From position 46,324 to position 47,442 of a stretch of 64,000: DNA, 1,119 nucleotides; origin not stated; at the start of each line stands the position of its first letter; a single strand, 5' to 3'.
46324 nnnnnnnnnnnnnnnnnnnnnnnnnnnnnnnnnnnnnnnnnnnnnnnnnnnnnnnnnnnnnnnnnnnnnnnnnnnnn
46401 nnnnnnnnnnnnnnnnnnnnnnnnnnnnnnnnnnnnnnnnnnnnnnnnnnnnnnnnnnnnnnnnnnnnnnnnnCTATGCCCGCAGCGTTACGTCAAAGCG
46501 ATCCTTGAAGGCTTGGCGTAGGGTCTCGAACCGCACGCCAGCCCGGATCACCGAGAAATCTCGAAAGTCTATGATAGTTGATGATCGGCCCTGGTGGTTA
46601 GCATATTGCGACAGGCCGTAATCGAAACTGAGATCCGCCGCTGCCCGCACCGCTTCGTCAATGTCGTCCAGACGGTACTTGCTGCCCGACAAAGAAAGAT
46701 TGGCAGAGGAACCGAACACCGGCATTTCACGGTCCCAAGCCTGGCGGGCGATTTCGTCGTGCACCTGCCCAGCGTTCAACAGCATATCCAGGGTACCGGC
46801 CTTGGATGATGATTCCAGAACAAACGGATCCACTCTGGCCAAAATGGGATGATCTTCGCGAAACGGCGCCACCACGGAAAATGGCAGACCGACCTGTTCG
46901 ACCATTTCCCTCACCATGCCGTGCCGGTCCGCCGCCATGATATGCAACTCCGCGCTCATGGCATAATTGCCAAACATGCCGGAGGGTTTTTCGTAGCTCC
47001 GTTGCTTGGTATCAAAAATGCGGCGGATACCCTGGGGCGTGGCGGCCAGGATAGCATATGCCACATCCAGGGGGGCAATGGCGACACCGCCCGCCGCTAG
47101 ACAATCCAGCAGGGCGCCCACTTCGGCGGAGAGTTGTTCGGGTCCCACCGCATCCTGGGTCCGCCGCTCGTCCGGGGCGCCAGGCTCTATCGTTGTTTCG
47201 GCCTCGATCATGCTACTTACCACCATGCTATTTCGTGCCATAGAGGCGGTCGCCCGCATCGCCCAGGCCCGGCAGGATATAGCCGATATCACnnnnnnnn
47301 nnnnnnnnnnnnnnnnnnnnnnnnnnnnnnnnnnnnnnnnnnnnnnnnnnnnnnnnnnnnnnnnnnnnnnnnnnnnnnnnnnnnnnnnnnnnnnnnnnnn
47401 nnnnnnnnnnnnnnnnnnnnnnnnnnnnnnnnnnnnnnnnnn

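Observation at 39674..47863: Ten-gene minus-strand operon of unusual composition, upp to a QueG/RDase-like Fe-S protein: possible undescribed pathway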

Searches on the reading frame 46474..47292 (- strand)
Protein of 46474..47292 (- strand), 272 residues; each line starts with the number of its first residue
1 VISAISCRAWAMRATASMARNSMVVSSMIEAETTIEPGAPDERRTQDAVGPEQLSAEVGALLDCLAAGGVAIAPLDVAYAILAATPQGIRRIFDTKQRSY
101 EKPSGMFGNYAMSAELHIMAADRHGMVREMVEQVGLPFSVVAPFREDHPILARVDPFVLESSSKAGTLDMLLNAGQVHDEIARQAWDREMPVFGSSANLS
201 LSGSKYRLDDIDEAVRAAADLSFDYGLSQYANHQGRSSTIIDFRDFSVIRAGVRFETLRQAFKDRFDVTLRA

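Call 3: search_protein_families(library=pfam, proteins=[window:46474-47292:-], max_evalue=0.01)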
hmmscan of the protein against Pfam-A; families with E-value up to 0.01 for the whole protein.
window:46474-47292:- (272 aa): 1 family
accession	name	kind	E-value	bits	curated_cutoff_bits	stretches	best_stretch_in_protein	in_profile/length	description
PF01300.24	Sua5_yciO_yrdC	-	2e-08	34.4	25.1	1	65-252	3-178/178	Telomere recombination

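Call 4: search_protein_families(library=ncbifam, proteins=[window:46474-47292:-], max_evalue=0.01)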
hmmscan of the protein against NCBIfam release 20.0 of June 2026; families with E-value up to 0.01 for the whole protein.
window:46474-47292:- (272 aa): 1 family
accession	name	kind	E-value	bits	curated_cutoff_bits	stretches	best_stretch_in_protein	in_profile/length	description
TIGR00057.1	TIGR00057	equivalog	1.6e-08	34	123.2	1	180-260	120-199/202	L-threonylcarbamoyladenylate synthase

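Call 22: find_homologous_proteins(query=window:46474-47211:-, max_evalue=0.001)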
Query window:46474-47211:- (245 aa): 1110 proteins with E <= 0.001 among 2546 candidates; the best 120 are listed.
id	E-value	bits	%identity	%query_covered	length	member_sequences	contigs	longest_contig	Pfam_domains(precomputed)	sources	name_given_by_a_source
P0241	7.6e-155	531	100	100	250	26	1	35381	PF01300.25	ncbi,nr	ncbi:MAG: Sua5/YciO/YrdC/YwlC family protein [Alphaproteobacteria bacterium]|nr:Sua5/YciO/YrdC/YwlC 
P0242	7.1e-135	466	87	100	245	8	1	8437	PF01300.25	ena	-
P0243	1.0e-129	449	85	99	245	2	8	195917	PF01300.25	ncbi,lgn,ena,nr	ncbi:MAG: Sua5/YciO/YrdC/YwlC family protein [Alphaproteobacteria bacterium]|nr:Sua5/YciO/YrdC/YwlC 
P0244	1.6e-128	445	82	100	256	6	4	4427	PF01300.25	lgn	-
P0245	2.2e-127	442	82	100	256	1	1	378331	PF01300.25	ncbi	-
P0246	1.4e-126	439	82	100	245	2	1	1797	PF01300.25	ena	-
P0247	4.4e-126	437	83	99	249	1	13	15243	PF01300.25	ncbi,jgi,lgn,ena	jgi:tRNA A37 threonylcarbamoyladenosine synthetase subunit TsaC/SUA5/YrdC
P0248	6.5e-126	437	83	100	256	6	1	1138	PF01300.25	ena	-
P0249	1.0e-125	436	83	99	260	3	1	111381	PF01300.25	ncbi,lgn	-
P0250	1.5e-125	436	83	100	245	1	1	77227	PF01300.25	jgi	jgi:tRNA A37 threonylcarbamoyladenosine synthetase subunit TsaC/SUA5/YrdC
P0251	2.2e-125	435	82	100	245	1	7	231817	PF01300.25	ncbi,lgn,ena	-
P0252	1.1e-124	433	82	100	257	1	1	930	PF01300.25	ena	-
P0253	2.4e-124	432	81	100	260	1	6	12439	PF01300.25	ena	-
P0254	6.7e-124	430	81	100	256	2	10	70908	PF01300.25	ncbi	-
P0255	1.5e-122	426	81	100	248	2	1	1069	PF01300.25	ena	-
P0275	9.6e-100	351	74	93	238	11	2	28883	PF01300.25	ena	-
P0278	5.0e-99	349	70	96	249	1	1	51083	PF01300.25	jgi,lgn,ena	-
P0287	8.8e-94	332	66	98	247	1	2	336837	PF01300.25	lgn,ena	-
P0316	6.7e-91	322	66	93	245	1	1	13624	PF01300.25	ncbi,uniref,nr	ncbi:Sua5/YciO/YrdC/YwlC family protein [Aquibium sp. A9E412]|uniref:Sua5/YciO/YrdC/YwlC family prot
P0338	1.3e-89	318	61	100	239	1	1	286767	PF01300.25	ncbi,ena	-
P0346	2.7e-89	317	66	93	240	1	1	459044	PF01300.25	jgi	jgi:tRNA A37 threonylcarbamoyladenosine synthetase subunit TsaC/SUA5/YrdC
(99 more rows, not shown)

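Call 23: find_encoding_contigs(protein=P0316, flank=10000, max_places=1)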
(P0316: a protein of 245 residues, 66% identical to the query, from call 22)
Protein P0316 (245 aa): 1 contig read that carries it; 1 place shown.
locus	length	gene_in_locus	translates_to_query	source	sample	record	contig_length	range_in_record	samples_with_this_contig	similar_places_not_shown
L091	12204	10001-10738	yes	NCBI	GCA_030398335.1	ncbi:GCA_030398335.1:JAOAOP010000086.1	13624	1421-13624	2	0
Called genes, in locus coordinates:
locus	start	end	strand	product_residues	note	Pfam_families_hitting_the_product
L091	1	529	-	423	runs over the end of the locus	PF02515:CoA_transf_3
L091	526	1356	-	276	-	PF12697:Abhydrolase_6 (weak), PF00561:Abhydrolase_1, PF12146:Hydrolase_4 (weak)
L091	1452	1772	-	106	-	-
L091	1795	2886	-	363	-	PF02653:BPD_transp_2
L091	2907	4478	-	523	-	PF00005:ABC_tran, PF13304:AAA_21 (faint), PF00005:ABC_tran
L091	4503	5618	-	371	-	PF13407:Peripla_BP_4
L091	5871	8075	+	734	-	PF05378:Hydant_A_N, PF01968:Hydantoinase_A, PF19278:Hydant_A_C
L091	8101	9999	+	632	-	PF02538:Hydantoinase_B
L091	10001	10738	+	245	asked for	PF01300:Sua5_yciO_yrdC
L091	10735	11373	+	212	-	PF00857:Isochorismatase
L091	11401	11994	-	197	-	-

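Call 24: find_encoding_contigs(protein=P0338, flank=10000, max_places=1)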
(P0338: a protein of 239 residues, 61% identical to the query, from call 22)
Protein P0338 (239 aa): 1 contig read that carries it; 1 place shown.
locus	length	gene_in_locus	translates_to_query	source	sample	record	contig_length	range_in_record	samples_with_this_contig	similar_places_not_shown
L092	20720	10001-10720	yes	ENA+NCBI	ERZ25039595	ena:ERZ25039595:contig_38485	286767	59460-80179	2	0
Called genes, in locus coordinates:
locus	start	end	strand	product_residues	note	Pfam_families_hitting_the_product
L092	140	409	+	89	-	-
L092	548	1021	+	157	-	-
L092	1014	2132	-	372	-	PF00190:Cupin_1, PF14667:Polysacc_synt_C (faint), PF05899:Cupin_3 (faint), PF07883:Cupin_2, PF08007:JmjC_2 (faint), PF00190:Cupin_1, PF07883:Cupin_2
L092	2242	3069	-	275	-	PF00528:BPD_transp_1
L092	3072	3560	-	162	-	PF00528:BPD_transp_1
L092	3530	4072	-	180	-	-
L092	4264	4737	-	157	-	PF13416:SBP_bac_8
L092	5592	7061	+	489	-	PF07969:Amidohydro_3 (weak), PF01979:Amidohydro_1, PF07969:Amidohydro_3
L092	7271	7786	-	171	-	PF01425:Amidase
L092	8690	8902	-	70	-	-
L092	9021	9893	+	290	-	PF13714:PEP_mutase, PF00463:ICL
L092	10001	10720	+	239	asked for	PF01300:Sua5_yciO_yrdC (weak)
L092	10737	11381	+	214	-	PF00857:Isochorismatase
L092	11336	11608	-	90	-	-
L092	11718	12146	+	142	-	PF01425:Amidase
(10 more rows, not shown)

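Call 25: find_encoding_contigs(protein=P0346, flank=10000, max_places=1)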
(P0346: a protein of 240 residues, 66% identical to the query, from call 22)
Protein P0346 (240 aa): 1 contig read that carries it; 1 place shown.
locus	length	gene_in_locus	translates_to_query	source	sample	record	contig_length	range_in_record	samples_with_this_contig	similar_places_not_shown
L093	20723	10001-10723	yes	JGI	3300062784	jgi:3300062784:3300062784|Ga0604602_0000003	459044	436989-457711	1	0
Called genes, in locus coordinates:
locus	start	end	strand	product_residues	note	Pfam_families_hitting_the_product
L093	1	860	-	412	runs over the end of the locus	PF02515:CoA_transf_3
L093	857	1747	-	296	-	PF00561:Abhydrolase_1, PF12697:Abhydrolase_6 (weak), PF12146:Hydrolase_4 (faint)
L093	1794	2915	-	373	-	PF02653:BPD_transp_2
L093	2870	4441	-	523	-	PF00005:ABC_tran, PF13304:AAA_21 (faint), PF00005:ABC_tran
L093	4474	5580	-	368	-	PF13407:Peripla_BP_4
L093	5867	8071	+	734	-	PF05378:Hydant_A_N, PF13941:MutL (faint), PF01968:Hydantoinase_A, PF19278:Hydant_A_C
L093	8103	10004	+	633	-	PF02538:Hydantoinase_B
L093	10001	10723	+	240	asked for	PF01300:Sua5_yciO_yrdC (weak)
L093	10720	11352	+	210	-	PF00857:Isochorismatase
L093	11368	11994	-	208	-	-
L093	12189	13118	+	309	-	PF00682:HMGL-like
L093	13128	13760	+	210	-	PF00857:Isochorismatase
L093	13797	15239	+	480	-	PF03972:MmgE_PrpD_N, PF19305:MmgE_PrpD_C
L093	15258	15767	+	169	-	PF19315:MC_hydratase, PF01575:MaoC_dehydratas, PF13452:FAS1_DH_region (weak)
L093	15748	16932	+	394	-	PF02771:Acyl-CoA_dh_N, PF02770:Acyl-CoA_dh_M, PF00441:Acyl-CoA_dh_1, PF08028:Acyl-CoA_dh_2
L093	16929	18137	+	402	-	PF02515:CoA_transf_3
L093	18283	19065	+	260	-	PF00392:GntR, PF07848:PaaX (faint), PF07702:UTRA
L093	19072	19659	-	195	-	PF01965:DJ-1_PfpI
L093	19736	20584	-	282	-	PF01261:AP_endonuc_2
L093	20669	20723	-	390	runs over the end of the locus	PF01408:GFO_IDH_MocA, PF02894:GFO_IDH_MocA_C, PF22725:GFO_IDH_MocA_C3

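Call 48: search_solved_structures(query=A3, max_evalue=0.01, show_alignments=2)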
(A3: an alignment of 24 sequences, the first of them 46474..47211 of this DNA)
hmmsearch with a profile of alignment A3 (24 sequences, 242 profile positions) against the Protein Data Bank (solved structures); distinct sequences matched with E-value up to 0.01: 2.
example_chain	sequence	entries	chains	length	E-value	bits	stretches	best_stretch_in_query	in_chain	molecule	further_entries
3l7v_A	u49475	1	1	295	7.4e-09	38.3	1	37-193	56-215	Putative uncharacterized protein smu.1377c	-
1jcu_A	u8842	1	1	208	9.5e-05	24.8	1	30-76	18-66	conserved protein MTH1692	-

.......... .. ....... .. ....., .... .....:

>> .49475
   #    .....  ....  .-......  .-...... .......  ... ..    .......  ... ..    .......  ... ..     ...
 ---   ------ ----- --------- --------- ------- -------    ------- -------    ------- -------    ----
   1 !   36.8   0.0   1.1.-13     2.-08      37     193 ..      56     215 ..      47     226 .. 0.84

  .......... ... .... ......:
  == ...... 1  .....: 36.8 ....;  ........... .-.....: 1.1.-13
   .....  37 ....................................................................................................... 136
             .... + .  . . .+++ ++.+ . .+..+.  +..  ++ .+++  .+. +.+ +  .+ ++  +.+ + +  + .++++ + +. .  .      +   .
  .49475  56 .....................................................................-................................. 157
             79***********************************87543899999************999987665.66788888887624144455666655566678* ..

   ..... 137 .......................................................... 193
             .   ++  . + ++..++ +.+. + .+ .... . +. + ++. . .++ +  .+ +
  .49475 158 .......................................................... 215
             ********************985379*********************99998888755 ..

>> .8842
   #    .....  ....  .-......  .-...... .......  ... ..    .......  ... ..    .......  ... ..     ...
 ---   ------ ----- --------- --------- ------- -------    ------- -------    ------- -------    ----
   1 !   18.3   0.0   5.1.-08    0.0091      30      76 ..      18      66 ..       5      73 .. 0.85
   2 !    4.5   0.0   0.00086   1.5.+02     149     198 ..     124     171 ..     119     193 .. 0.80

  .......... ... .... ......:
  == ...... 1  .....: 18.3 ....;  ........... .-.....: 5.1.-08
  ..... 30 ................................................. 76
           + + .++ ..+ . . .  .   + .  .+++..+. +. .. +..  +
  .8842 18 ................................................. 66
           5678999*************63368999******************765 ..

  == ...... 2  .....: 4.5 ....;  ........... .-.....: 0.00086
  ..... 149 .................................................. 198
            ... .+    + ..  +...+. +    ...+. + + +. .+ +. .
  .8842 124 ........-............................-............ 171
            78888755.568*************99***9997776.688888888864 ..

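Call 49: search_dna_similar(query=window:46474-47211:-, collection=plasmids, mode=protein, max_rows=15)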
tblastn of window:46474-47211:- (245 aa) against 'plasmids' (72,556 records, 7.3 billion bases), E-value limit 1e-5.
Records with a match: 1; places in all: 2; records where one place covers at least 80% of the query: 1.
Best place of each record, by identity: <60% 1.
By first word of the organism name: Variovorax 1.
By predicted mobility (MOB-suite, as given by PLSDB): non-mobilizable 1.
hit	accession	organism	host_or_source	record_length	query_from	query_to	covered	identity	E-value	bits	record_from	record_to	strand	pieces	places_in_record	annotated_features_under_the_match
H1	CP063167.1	Variovorax paradoxus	-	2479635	34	243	86%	39.2%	1e-44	167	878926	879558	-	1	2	Sua5/YciO/YrdC/YwlC family protein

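Call 51: get_annotated_region(hit=H1, flank=9000)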
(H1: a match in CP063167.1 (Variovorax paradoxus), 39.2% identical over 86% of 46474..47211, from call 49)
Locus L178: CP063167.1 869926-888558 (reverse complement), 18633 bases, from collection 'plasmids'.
description: Variovorax paradoxus strain VAI-C plasmid unnamed, complete sequence
organism: Variovorax paradoxus (NCBI taxid 34073)
taxonomy: Bacteria; Pseudomonadota; Betaproteobacteria; Burkholderiales; Comamonadaceae; Variovorax; Variovorax paradoxus
host: -; source: -; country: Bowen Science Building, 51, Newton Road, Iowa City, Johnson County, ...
typing (MOB-suite, as given by PLSDB): non-mobilizable
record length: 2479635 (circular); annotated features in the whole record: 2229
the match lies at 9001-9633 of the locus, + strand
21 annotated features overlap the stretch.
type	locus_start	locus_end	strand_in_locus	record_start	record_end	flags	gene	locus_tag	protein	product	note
CDS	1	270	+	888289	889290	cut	-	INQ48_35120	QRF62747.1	ABC transporter ATP-binding protein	-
CDS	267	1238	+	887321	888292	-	-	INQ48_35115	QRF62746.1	ATP-binding cassette domain-containing protein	-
CDS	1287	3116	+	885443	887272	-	-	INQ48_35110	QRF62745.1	NAD(P)/FAD-dependent oxidoreductase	-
CDS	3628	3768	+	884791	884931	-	-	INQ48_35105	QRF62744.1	hypothetical protein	-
CDS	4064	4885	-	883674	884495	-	-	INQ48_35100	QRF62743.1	GntR family transcriptional regulator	-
CDS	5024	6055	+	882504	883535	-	-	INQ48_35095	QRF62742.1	esterase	-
CDS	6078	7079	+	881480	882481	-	-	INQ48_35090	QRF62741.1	tripartite tricarboxylate transporter substrate binding protein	-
CDS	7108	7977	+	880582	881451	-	-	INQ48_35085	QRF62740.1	isocitrate lyase/PEP mutase family protein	-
CDS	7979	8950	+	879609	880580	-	-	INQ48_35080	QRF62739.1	tripartite tricarboxylate transporter substrate binding protein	-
CDS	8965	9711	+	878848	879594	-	-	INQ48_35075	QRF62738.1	Sua5/YciO/YrdC/YwlC family protein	-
CDS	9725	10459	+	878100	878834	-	-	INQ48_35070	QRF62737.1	Sua5/YciO/YrdC/YwlC family protein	-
CDS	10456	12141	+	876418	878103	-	-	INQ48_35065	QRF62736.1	fatty-acid--CoA ligase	-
CDS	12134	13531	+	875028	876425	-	-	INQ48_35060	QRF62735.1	3-isopropylmalate dehydratase large subunit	-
CDS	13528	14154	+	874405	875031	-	leuD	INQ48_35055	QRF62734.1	3-isopropylmalate dehydratase small subunit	-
CDS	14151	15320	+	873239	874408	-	-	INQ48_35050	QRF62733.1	CapA family protein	-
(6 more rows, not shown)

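Call 68: find_encoding_contigs(protein=P0278, flank=10000, max_places=1)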
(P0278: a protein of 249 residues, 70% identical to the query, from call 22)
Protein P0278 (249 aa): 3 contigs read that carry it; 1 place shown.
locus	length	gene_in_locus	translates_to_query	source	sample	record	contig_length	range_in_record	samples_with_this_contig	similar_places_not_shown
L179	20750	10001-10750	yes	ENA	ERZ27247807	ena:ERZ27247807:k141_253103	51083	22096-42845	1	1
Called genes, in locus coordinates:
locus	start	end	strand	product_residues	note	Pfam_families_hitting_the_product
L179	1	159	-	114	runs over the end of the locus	PF01022:HTH_5, PF01047:MarR (weak), PF12802:MarR_2, PF12840:HTH_20, PF13412:HTH_24 (weak)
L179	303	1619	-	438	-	PF01053:Cys_Met_Meta_PP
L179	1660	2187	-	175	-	PF02566:OsmC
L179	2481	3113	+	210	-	PF00293:NUDIX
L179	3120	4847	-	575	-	PF00515:TPR_1 (faint), PF07719:TPR_2 (faint), PF13181:TPR_8 (faint), PF13371:TPR_9 (faint), PF13429:TPR_15 (weak), PF13414:TPR_11 (weak), PF00685:Sulfotransfer_1, PF13469:Sulfotransfer_3, +6 more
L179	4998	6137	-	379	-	PF13557:Phenol_MetA_deg (faint), PF13609:Porin_4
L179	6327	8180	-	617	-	PF13414:TPR_11 (weak), PF13432:TPR_16, PF14559:TPR_19, PF13414:TPR_11, PF13432:TPR_16, PF14559:TPR_19, PF00685:Sulfotransfer_1, PF13469:Sulfotransfer_3, +16 more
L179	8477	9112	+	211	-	PF14681:UPRTase, PF00156:Pribosyltran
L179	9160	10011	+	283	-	PF13714:PEP_mutase, PF00463:ICL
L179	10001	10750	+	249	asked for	PF01300:Sua5_yciO_yrdC (weak)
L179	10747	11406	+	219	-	PF00857:Isochorismatase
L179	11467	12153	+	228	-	PF00857:Isochorismatase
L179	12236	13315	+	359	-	-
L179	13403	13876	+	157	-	-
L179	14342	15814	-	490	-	PF07969:Amidohydro_3 (weak), PF01979:Amidohydro_1, PF12890:DHOase (weak), PF07969:Amidohydro_3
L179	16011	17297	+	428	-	PF13416:SBP_bac_8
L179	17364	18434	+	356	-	-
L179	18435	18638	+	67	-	-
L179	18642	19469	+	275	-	PF00528:BPD_transp_1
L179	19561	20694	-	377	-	PF00005:ABC_tran, PF13304:AAA_21 (faint)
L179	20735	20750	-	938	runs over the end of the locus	PF01145:Band_7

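Call 69: find_encoding_contigs(protein=P0287, flank=10000, max_places=1)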
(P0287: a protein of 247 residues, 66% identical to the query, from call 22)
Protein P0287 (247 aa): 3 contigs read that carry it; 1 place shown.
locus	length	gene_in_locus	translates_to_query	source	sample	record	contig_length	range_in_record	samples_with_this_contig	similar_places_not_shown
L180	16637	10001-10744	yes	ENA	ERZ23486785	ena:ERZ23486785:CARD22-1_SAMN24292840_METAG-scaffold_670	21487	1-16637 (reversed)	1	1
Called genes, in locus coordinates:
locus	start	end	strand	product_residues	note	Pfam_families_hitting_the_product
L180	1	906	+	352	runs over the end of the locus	PF02492:cobW, PF07683:CobW_C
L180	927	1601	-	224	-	-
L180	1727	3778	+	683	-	PF05378:Hydant_A_N, PF01968:Hydantoinase_A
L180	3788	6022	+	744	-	PF02538:Hydantoinase_B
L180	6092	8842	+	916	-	PF01145:Band_7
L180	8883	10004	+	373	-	PF00005:ABC_tran, PF13304:AAA_21 (weak)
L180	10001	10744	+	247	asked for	PF01300:Sua5_yciO_yrdC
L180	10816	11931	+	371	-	-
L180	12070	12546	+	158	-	-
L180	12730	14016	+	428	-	PF13416:SBP_bac_8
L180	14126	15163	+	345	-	-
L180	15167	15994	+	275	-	PF00528:BPD_transp_1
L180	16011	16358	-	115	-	-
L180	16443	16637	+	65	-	?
